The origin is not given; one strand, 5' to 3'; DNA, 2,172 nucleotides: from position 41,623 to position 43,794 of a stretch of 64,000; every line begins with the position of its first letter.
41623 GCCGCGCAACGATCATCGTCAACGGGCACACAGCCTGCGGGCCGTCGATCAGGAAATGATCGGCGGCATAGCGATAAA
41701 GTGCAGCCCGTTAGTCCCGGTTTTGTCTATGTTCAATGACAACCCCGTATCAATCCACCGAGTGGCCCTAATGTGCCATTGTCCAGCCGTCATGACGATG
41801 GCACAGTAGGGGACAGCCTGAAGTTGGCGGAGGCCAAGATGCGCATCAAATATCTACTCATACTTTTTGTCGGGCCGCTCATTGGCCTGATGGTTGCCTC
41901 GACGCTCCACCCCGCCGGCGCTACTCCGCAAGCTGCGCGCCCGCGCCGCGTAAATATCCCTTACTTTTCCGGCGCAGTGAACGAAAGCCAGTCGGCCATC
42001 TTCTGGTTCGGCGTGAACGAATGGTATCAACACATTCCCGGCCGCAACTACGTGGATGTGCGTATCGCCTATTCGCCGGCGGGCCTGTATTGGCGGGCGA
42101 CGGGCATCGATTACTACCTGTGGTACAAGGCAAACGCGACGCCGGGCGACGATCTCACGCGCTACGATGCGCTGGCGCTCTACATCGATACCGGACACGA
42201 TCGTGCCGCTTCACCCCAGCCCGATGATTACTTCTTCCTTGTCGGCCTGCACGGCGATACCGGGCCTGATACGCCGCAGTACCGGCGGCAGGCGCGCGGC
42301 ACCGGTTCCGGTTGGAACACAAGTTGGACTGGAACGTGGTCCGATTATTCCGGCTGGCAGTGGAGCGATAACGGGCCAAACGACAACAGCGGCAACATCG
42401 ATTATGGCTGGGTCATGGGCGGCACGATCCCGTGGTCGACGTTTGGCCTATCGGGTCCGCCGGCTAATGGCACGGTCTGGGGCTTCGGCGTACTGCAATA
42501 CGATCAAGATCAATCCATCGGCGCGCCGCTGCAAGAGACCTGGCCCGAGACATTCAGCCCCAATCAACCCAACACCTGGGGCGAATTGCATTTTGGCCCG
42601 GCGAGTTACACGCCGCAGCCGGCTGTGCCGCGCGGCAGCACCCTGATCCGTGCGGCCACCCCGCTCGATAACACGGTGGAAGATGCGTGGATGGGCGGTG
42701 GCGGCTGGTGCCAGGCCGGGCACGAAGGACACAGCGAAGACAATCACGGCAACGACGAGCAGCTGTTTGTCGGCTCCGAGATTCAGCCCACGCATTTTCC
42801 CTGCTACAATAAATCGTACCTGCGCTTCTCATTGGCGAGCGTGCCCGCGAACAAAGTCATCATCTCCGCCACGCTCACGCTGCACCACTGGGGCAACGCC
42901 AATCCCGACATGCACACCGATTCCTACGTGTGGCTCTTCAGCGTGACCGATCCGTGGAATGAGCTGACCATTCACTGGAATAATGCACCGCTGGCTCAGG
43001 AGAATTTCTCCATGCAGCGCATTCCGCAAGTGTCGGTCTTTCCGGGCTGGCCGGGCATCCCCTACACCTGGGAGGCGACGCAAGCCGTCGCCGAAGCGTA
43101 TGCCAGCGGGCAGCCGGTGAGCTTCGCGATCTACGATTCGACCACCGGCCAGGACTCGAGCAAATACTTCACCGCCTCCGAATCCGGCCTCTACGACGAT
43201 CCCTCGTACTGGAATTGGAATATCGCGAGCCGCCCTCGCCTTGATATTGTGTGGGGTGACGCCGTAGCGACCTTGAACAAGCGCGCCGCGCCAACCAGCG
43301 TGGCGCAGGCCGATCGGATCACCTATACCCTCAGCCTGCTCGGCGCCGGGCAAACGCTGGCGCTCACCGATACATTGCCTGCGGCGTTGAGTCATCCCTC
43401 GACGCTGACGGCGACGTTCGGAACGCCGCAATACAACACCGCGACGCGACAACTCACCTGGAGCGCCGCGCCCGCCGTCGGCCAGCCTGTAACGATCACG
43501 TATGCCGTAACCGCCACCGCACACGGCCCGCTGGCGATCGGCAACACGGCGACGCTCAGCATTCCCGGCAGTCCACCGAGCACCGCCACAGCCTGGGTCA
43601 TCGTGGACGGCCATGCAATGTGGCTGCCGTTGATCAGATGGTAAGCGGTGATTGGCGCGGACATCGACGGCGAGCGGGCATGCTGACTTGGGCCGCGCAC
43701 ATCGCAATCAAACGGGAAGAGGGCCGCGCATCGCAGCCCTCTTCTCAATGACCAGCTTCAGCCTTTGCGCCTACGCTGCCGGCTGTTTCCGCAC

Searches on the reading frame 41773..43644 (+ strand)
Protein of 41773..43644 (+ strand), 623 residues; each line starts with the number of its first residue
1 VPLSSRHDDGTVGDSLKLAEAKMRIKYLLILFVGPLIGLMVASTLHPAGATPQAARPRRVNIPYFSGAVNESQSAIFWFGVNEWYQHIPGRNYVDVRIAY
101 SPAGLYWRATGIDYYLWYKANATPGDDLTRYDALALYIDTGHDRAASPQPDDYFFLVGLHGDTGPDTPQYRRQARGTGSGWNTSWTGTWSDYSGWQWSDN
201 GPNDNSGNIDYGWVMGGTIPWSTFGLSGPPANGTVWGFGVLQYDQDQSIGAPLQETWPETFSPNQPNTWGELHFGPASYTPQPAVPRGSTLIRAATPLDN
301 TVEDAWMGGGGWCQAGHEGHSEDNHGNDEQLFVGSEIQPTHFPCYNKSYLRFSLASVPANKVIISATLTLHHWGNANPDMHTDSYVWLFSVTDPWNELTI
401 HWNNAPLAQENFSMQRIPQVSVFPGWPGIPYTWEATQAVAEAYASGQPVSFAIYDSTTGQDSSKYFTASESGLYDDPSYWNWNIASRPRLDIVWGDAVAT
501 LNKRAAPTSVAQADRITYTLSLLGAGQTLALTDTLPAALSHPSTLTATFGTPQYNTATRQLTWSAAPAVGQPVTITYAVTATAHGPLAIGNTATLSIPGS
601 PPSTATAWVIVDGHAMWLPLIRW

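Call 91: search_protein_families(library=pfam, proteins=[window:41773-43644:+], max_evalue=0.00001)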
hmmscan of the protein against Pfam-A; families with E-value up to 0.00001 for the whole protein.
window:41773-43644:+ (623 aa): 1 family
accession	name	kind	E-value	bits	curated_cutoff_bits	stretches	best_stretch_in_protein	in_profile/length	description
PF24517.2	CBM96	-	1.8e-14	54.4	26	1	320-472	18-154/164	Carbohydrate-binding module family 96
